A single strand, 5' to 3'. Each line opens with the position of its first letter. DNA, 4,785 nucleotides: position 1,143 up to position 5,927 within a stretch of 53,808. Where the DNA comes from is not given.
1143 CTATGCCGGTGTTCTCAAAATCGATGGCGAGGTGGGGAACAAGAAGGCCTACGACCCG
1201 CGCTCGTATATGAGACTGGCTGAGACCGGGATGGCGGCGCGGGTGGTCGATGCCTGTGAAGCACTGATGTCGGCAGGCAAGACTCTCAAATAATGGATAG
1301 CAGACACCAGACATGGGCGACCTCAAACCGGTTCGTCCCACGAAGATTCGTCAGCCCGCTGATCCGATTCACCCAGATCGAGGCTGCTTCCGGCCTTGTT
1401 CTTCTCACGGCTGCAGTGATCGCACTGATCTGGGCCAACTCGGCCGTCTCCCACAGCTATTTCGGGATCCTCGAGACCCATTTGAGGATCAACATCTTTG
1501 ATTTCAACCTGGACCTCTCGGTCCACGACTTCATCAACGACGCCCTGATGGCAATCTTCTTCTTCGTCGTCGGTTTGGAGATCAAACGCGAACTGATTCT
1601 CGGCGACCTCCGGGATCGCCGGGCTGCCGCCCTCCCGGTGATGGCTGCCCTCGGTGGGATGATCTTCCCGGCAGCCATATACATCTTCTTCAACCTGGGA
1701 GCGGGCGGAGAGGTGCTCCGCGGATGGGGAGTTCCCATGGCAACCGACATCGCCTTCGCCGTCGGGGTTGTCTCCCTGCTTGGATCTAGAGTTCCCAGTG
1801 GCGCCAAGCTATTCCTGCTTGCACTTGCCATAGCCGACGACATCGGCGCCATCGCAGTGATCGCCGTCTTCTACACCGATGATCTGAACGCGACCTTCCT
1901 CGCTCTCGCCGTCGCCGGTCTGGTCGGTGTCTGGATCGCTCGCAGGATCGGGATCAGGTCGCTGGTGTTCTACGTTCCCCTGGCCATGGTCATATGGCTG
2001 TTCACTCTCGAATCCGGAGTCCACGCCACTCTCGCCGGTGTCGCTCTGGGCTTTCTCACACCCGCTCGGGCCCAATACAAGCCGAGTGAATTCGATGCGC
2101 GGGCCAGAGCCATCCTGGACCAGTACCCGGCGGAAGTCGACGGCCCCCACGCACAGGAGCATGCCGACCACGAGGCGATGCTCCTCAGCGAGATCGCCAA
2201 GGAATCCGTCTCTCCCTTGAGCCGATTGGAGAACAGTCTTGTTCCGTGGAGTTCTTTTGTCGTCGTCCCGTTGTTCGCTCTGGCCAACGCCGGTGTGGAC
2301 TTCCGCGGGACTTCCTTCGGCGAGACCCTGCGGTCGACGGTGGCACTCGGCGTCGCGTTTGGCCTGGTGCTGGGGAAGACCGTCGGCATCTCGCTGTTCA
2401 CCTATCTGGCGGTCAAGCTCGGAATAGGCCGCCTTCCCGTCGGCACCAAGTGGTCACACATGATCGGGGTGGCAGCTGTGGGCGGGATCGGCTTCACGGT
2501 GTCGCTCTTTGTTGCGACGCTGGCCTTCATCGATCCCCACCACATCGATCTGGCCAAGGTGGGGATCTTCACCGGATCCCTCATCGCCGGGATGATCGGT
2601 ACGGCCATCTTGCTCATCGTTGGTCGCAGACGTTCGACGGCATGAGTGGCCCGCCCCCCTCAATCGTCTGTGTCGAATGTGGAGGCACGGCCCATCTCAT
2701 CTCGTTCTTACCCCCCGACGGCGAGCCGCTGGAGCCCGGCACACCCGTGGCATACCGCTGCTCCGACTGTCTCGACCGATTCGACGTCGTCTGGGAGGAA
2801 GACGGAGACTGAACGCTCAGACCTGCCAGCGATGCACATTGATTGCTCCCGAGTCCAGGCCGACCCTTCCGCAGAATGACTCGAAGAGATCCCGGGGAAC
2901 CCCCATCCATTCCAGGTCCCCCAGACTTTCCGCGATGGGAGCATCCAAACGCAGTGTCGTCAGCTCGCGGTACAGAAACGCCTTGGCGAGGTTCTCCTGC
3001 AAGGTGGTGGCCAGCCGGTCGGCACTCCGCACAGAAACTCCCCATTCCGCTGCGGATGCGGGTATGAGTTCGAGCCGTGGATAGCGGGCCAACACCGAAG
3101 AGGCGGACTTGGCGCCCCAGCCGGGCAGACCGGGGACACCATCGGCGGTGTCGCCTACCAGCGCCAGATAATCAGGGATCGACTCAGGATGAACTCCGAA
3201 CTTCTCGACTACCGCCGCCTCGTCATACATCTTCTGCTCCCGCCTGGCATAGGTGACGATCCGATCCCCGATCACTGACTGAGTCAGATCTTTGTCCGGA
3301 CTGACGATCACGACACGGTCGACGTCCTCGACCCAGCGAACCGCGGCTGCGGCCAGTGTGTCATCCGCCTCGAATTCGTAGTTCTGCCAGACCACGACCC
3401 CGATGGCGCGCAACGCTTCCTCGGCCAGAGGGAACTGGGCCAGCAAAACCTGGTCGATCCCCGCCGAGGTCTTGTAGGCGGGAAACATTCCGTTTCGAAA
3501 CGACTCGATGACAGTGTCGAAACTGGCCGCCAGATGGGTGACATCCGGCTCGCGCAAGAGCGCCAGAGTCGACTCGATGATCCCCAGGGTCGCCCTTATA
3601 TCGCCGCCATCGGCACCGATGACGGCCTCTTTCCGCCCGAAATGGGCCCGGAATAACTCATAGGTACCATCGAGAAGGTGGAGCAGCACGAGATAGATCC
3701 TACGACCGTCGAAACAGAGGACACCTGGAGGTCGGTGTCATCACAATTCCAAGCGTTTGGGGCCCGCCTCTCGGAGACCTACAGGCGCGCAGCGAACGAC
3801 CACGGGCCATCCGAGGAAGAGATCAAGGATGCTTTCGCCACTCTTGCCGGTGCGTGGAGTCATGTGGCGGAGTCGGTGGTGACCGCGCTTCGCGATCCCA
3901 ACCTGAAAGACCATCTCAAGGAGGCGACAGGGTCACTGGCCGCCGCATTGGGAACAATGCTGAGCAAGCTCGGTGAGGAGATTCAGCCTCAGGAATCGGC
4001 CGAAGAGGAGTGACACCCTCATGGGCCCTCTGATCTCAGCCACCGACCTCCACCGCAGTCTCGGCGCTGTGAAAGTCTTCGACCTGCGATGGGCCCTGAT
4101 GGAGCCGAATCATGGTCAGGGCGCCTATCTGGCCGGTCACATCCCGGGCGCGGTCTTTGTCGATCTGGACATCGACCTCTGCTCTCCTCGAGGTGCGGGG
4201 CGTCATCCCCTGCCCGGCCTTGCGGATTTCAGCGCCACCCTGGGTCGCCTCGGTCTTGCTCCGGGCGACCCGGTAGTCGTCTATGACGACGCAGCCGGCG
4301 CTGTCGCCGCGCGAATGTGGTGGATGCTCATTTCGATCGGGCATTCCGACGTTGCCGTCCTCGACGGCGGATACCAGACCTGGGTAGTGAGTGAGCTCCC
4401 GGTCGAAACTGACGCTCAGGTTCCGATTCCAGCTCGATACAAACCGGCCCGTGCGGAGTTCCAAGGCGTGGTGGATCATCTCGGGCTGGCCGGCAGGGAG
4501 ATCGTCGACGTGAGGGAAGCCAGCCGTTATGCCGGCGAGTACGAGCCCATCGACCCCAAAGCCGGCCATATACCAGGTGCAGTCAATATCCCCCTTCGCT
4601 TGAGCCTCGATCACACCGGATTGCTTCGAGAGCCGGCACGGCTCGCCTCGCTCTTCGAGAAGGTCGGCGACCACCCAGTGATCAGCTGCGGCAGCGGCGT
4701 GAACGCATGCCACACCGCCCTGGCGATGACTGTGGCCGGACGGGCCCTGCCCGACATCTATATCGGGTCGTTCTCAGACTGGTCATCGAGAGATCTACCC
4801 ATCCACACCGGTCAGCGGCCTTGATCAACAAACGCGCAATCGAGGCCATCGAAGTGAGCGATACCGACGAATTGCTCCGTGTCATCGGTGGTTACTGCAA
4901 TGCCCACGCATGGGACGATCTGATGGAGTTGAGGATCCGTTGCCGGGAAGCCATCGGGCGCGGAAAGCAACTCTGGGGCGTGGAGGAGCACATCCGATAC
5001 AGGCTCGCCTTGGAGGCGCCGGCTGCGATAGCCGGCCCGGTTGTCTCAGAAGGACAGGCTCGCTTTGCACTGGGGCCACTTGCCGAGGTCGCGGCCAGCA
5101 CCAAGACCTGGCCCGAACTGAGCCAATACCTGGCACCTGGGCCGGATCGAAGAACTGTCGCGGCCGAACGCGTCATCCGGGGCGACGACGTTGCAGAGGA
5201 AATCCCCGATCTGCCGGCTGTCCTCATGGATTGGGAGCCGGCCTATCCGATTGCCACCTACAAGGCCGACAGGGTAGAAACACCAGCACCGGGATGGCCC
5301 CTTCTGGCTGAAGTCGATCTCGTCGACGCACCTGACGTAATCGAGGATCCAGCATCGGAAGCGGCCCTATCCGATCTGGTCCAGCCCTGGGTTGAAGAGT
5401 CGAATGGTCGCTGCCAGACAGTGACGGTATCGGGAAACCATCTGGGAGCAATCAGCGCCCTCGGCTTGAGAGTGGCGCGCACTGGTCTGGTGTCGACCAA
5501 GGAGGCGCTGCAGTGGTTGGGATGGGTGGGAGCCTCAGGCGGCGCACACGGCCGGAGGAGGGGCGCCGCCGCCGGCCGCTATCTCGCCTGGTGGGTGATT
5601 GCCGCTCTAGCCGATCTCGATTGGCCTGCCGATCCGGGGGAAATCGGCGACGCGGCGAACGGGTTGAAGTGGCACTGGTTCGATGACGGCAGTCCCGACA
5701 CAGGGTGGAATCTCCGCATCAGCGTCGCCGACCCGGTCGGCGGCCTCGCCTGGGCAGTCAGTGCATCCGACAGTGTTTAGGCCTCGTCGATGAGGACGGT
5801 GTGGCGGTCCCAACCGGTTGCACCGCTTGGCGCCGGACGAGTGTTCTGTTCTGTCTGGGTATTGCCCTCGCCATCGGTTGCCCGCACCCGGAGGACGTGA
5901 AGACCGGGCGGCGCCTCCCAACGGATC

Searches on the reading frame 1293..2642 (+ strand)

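Call 55: search_protein_families(library=pfam, proteins=[window:1293-2642:+], max_evalue=0.00001)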
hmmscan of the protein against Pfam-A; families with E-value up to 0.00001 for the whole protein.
window:1293-2642:+ (450 aa): 1 family
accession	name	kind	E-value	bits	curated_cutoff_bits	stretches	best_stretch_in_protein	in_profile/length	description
PF06965.17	Na_H_antiport_1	-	2e-144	481.6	23.5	1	25-440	2-374/374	Na+/H+ antiporter 1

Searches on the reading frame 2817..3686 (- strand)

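Call 55: search_protein_families(library=pfam, proteins=[window:2817-3686:-], max_evalue=0.00001)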
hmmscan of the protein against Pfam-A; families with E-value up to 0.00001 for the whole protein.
window:2817-3686:- (289 aa): 2 families
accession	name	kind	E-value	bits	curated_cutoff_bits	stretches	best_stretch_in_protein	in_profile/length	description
PF02739.22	5_3_exonuc_N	-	1.2e-29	103.5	34.3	1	2-164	2-164/164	5'-3' exonuclease, N-terminal resolvase-like domain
PF01367.25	5_3_exonuc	-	1.8e-20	73.7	40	1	165-262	1-93/97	5'-3' exonuclease, C-terminal SAM fold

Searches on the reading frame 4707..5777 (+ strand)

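Call 55: search_protein_families(library=pfam, proteins=[window:4707-5777:+], max_evalue=0.00001)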
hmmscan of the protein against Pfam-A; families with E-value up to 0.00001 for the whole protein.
window:4707-5777:+ (357 aa): 1 family
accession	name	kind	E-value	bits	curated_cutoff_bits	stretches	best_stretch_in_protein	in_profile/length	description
PF19681.4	DUF6183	-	7.7e-06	25.8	26.6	0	168-327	145-327/360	Family of unknown function (DUF6183)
